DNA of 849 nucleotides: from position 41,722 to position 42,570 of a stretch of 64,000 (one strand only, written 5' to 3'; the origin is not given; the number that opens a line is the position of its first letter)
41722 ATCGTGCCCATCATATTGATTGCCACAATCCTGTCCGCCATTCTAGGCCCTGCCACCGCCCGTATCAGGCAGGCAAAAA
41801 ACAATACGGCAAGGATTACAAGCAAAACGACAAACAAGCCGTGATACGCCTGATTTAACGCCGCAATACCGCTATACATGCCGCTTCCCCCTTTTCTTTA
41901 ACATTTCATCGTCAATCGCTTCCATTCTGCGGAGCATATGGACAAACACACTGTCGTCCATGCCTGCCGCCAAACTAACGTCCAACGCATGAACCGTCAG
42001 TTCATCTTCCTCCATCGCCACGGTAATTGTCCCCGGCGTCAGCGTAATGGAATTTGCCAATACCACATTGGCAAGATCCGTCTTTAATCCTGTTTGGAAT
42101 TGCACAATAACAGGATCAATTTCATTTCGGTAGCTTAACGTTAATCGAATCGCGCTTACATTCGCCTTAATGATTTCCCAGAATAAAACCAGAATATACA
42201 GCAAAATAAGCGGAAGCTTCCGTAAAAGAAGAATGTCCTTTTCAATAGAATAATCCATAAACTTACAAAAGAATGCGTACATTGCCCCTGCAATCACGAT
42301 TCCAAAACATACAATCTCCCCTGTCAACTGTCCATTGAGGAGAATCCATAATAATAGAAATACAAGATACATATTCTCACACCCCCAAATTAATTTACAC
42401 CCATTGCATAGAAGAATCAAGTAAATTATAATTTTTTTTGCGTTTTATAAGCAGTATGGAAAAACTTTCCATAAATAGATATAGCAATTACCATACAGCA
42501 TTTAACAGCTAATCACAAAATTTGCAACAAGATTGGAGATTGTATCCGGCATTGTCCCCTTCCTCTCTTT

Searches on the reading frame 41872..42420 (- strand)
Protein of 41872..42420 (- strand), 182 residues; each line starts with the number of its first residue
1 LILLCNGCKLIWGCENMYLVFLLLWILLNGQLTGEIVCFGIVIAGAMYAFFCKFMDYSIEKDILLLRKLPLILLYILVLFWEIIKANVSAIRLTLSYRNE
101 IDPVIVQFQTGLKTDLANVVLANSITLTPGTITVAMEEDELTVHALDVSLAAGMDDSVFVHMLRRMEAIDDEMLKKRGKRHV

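Call 8: search_protein_families(library=pfam, proteins=[window:41872-42420:-], max_evalue=0.01)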
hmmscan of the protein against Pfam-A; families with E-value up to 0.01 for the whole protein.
window:41872-42420:- (182 aa): 1 family
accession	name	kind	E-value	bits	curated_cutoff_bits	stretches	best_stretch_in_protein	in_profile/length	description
PF01899.21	MNHE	-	4.2e-31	108.1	27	1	19-152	2-128/145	Na+/H+ ion antiporter subunit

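Call 18: find_encoding_contigs(protein=window:41872-42372:-, flank=10000, max_places=10)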
Protein window:41872-42372:- (166 aa): 24 contigs read that carry it; 3 places shown.
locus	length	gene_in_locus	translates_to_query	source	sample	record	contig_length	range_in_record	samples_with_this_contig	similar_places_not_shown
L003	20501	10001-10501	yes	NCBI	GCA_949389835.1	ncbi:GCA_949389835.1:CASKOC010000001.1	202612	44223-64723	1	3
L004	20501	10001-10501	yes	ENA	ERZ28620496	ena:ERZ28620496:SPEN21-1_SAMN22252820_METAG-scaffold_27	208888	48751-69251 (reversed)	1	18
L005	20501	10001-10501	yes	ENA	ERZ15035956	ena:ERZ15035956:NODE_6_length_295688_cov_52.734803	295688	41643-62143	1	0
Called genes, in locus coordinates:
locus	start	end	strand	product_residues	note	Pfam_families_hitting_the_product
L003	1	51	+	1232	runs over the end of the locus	PF13306:LRR_5 (weak), PF26182:Ig_NUP210_5th (faint), PF22359:Big-like (faint), PF00041:fn3 (faint), PF13306:LRR_5, PF26918:Ig_Eae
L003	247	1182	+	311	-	PF06067:DUF932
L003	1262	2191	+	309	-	PF09588:YqaJ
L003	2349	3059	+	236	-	-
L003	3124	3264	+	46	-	-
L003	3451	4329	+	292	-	PF18941:DUF5688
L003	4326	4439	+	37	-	-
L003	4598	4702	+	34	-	-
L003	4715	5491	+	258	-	-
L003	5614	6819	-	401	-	PF14659:Phage_int_SAM_3, PF00589:Phage_integrase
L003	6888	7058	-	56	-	PF12728:HTH_17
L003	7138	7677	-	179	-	-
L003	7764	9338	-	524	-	-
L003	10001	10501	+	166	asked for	PF01899:MNHE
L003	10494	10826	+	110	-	PF04066:MrpF_PhaF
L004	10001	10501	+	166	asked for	PF01899:MNHE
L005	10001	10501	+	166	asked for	PF01899:MNHE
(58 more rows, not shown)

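Call 19: find_related_loci(query=window:41872-42372:-, collection=genome_contigs, flank=10000)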
Query window:41872-42372:- (166 aa) in genome_contigs; peptide patterns used: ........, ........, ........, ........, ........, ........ (x = any residue, [..] = any of these).
105 stretches matched a pattern; 53 encode a relative of the query (tblastn E <= 1e-3); 53 distinct loci.
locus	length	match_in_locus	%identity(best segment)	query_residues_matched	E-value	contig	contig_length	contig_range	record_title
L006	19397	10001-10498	82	1-166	5e-87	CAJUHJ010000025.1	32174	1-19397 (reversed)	MAG TPA_asm: uncultured Lachnospiraceae bacterium isolate MGBC139909 genome assembly, contig: MGBC139909.25, whole genom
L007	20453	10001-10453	54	1-151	3e-50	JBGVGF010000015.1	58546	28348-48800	MAG: Faecalimonas sp. isolate fecal_MAG_373 fecal_MAG_373_contig_0015, whole genome shotgun sequence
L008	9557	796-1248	54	1-151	3e-50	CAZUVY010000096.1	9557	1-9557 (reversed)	MAG TPA_asm: uncultured Faecalimonas sp. isolate SRP350583_co2_120 genome assembly, contig: NODE_10874_length_9557_cov_2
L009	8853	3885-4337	52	1-151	1e-48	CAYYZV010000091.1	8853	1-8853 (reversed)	MAG TPA_asm: uncultured Roseburia sp. isolate SRP315200_co1_490 genome assembly, contig: NODE_18322_length_8853_cov_20.2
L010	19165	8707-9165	63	1-153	1e-61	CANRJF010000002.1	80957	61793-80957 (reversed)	MAG: uncultured Lachnospiraceae bacterium isolate Lapin-024__bin84 genome assembly, contig: Lapin-024__NODE_320_length_8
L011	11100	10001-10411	38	1-136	2e-21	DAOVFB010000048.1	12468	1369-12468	MAG TPA_asm: Candidatus Stahlbacteria bacterium isolate CSMAG_1098 CSMAG_1098_k141_715990_length_12468_cov_23.4925, whol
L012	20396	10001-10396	37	1-133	2e-21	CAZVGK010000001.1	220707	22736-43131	MAG TPA_asm: uncultured Gemmatimonadota bacterium isolate binchicken_co211_282 genome assembly, contig: NODE_3_length_22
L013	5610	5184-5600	35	1-141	5e-21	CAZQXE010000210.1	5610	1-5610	MAG TPA_asm: uncultured Pirellulales bacterium isolate binchicken_co116_398 genome assembly, contig: NODE_18000_length_5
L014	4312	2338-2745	37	4-141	2e-20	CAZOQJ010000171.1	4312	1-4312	MAG TPA_asm: uncultured Pirellulales bacterium isolate binchicken_co196_100 genome assembly, contig: NODE_28997_length_4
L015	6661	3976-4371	37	1-133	2e-20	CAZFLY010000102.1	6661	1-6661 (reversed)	MAG TPA_asm: uncultured Pirellulales bacterium isolate binchicken_co211_181 genome assembly, contig: NODE_9123_length_66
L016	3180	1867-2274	38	4-141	2e-20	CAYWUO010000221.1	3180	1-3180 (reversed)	MAG TPA_asm: uncultured Pirellulales bacterium isolate binchicken_co116_404 genome assembly, contig: NODE_41850_length_3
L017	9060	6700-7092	38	1-132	4e-20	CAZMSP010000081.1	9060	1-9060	MAG TPA_asm: uncultured Pirellulales bacterium isolate binchicken_co34_222 genome assembly, contig: NODE_13537_length_90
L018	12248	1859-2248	34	9-139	5e-20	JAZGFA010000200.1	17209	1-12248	MAG: Robiginitomaculum sp. isolate SCS4bin.35 SCS4bin.35_200, whole genome shotgun sequence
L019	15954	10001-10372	37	8-132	6e-20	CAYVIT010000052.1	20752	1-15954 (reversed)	MAG TPA_asm: uncultured Pirellulales bacterium isolate binchicken_co196_99 genome assembly, contig: NODE_3123_length_207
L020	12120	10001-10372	39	8-132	1e-19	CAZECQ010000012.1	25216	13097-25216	MAG TPA_asm: uncultured Pirellulales bacterium isolate binchicken_co334_241 genome assembly, contig: NODE_3245_length_25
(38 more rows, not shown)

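Call 54: list_cluster_members(proteins=[window:41872-42372:-, window:59806-61317:+, window:45555-46760:+, window:43029-45236:+, window:57154-57684:-])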
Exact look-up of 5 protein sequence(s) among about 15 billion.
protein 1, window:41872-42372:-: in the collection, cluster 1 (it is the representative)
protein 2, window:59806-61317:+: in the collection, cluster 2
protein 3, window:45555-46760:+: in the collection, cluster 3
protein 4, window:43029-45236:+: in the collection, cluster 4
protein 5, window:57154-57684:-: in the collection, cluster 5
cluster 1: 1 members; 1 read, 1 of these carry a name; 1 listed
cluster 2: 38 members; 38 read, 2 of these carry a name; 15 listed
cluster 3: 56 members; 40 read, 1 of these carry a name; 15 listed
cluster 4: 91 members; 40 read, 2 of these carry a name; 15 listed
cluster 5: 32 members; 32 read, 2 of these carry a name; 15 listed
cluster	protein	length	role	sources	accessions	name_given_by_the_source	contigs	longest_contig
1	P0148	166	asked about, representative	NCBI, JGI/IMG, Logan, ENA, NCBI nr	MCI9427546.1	MAG: Na+/H+ antiporter subunit E [Eubacterium sp.] | multicomponent Na+:H+ antiporter subunit E | Na+/H+ antiporter subunit E [Eubacterium sp.]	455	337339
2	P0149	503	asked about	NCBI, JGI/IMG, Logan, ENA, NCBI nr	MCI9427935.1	MAG: hypothetical protein HFI81_09335 [Eubacterium sp.] | methyl-accepting chemotaxis protein | hypothetical protein [Eubacterium sp.]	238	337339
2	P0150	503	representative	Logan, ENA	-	-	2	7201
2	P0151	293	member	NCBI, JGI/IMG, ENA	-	methyl-accepting chemotaxis protein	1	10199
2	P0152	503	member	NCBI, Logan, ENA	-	-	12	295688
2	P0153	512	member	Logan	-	-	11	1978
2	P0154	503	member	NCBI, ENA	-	-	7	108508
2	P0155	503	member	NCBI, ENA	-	-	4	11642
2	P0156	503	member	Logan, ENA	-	-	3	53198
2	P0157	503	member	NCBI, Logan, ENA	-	-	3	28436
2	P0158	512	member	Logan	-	-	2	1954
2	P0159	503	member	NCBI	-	-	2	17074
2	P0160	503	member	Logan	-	-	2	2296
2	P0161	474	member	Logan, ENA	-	-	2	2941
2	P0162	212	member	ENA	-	-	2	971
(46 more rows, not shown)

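Call 63: find_encoding_contigs(protein=P0154, flank=10000, max_places=6)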
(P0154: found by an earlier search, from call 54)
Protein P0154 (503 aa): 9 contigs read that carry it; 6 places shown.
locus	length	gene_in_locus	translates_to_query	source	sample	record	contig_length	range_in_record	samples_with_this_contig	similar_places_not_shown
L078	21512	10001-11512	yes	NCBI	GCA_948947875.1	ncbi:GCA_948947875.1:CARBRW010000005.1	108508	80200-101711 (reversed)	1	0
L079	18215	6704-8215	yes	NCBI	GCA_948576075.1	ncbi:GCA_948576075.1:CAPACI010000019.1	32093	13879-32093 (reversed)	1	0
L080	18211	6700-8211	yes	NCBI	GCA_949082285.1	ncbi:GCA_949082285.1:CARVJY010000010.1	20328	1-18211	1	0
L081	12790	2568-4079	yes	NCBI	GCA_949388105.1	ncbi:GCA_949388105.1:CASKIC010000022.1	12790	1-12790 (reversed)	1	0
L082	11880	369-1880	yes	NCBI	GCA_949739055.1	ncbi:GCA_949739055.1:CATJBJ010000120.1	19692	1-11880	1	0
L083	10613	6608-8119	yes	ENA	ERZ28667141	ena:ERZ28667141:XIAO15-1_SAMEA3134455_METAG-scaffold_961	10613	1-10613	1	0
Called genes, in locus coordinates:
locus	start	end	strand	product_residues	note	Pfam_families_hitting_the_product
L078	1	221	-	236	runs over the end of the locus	-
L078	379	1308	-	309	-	PF09588:YqaJ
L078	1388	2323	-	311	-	PF06067:DUF932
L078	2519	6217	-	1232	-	PF13306:LRR_5 (weak), PF26182:Ig_NUP210_5th (faint), PF22359:Big-like (faint), PF00041:fn3 (faint), PF13306:LRR_5, PF26918:Ig_Eae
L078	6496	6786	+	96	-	PF12844:HTH_19, PF13560:HTH_31, PF01381:HTH_3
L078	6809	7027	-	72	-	-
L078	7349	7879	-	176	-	PF03432:Relaxase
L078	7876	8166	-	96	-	PF21983:NikA-like (weak)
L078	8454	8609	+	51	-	PF12728:HTH_17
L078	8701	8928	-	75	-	-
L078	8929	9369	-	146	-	-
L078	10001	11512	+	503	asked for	PF00015:MCPsignal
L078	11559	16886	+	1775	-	PF09479:Flg_new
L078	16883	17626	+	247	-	PF04203:Sortase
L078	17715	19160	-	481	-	PF25989:YknX_C (faint)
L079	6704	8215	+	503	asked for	PF00015:MCPsignal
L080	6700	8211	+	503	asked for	PF00015:MCPsignal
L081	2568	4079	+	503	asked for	PF00015:MCPsignal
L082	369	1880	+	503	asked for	PF00015:MCPsignal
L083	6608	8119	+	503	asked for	PF00015:MCPsignal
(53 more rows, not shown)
